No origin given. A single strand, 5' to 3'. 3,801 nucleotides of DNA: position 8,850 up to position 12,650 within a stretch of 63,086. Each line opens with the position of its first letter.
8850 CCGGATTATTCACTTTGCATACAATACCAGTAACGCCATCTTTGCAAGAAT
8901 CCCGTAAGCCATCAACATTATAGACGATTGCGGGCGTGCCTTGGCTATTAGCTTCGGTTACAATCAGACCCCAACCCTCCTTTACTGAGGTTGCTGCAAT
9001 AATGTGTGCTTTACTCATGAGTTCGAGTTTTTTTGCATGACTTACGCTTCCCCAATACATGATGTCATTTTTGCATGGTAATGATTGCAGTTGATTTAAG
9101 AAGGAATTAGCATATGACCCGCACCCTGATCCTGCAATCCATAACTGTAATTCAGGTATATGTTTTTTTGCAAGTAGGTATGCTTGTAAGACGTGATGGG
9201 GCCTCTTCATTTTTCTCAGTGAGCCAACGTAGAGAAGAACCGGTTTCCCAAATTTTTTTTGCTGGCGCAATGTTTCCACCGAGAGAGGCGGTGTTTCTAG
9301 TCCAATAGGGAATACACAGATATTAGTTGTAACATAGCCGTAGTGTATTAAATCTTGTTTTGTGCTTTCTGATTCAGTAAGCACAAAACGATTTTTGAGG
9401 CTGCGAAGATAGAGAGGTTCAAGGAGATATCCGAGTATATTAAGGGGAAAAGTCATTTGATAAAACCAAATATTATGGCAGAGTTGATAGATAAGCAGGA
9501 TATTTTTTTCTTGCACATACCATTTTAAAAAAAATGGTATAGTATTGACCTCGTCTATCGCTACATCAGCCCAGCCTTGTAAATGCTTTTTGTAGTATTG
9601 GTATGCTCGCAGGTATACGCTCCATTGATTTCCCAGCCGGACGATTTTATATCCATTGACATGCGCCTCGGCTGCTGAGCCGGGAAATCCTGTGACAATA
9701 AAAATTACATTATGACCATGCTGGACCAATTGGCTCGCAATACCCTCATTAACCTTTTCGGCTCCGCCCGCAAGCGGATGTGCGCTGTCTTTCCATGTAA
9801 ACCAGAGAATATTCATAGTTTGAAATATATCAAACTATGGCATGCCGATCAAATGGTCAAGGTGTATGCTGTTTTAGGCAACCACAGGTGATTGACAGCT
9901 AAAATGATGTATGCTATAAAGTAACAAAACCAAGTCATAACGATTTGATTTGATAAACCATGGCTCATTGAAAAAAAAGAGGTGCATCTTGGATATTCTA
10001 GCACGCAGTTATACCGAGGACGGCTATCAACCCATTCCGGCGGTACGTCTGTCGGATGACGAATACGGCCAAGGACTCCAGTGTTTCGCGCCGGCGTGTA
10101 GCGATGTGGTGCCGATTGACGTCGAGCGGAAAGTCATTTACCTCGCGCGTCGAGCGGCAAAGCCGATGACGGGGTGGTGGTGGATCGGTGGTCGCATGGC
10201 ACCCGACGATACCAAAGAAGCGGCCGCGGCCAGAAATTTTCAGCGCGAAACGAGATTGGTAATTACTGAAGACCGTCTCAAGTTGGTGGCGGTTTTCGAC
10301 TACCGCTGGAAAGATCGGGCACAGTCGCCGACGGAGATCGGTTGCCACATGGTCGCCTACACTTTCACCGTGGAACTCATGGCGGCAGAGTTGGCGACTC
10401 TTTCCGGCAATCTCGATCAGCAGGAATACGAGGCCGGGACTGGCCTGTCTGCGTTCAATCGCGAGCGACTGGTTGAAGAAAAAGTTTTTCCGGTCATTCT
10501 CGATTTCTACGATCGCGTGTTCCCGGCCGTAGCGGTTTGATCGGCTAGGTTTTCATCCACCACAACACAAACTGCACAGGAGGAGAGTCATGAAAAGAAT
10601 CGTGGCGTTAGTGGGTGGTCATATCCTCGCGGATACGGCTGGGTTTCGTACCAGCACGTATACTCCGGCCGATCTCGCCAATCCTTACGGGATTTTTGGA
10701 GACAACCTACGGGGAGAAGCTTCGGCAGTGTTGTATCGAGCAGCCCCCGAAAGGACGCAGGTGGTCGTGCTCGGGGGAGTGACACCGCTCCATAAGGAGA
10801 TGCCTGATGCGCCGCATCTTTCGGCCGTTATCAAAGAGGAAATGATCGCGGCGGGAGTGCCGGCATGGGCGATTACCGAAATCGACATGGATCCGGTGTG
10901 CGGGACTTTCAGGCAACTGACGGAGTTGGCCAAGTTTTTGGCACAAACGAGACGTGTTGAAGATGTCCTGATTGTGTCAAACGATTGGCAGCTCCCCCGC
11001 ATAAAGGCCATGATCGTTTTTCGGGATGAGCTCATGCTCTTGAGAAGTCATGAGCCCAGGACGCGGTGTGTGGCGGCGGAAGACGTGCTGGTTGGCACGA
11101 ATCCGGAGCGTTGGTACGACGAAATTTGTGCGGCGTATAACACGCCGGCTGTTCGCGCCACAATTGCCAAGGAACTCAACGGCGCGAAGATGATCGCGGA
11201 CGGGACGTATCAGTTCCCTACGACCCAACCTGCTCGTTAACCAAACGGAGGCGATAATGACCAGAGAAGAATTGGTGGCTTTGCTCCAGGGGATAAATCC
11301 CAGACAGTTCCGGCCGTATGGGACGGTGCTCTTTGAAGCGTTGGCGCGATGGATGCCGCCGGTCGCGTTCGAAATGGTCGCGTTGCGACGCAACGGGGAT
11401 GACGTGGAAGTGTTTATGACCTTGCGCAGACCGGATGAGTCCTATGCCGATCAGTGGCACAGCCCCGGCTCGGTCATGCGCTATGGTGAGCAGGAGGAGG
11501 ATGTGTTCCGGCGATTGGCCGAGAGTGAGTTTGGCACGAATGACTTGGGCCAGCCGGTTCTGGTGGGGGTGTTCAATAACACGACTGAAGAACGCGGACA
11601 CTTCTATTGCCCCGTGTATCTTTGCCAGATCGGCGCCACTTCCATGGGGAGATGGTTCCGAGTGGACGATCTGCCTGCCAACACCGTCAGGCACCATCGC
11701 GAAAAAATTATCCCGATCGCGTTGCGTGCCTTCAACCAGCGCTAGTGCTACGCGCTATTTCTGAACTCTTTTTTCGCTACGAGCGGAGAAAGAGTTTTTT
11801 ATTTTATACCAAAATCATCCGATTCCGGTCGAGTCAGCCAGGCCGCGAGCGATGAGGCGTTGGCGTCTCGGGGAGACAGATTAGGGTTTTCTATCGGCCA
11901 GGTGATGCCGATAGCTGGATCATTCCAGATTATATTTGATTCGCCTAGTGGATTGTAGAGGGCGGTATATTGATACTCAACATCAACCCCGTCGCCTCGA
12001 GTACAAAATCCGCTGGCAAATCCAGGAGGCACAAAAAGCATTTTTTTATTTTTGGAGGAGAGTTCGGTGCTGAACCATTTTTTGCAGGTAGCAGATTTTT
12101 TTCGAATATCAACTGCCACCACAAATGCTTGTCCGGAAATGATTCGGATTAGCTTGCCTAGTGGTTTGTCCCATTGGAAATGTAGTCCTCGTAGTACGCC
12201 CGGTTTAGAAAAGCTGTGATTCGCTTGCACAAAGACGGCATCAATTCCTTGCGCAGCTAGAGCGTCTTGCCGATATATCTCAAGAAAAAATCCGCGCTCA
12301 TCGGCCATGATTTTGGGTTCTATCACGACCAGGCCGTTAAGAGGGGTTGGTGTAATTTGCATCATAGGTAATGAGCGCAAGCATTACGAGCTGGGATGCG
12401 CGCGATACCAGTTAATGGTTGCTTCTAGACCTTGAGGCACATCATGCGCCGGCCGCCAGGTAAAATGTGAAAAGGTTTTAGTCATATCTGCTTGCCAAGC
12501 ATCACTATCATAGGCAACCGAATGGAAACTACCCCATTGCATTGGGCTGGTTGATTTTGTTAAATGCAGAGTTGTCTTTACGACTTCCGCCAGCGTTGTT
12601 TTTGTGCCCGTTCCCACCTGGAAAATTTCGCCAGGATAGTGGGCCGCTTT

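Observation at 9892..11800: A GC-rich three-gene cassette with strong Shine-Dalgarno sites (Nudix / DUF218 / Nudix) is inserted into a minus-strand sugar operon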

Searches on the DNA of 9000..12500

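Call 67: search_rna_families(source=window, start=9000, end=12500, threshold=evalue, max_evalue=1)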
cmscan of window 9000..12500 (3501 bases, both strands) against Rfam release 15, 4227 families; matches with E-value up to 1: 1.
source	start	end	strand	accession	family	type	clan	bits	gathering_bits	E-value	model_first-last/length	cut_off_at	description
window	9343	9398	+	RF00697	mir-186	Gene; miRNA;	-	22.5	70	0.51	1-82/82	no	mir-186 microRNA precursor family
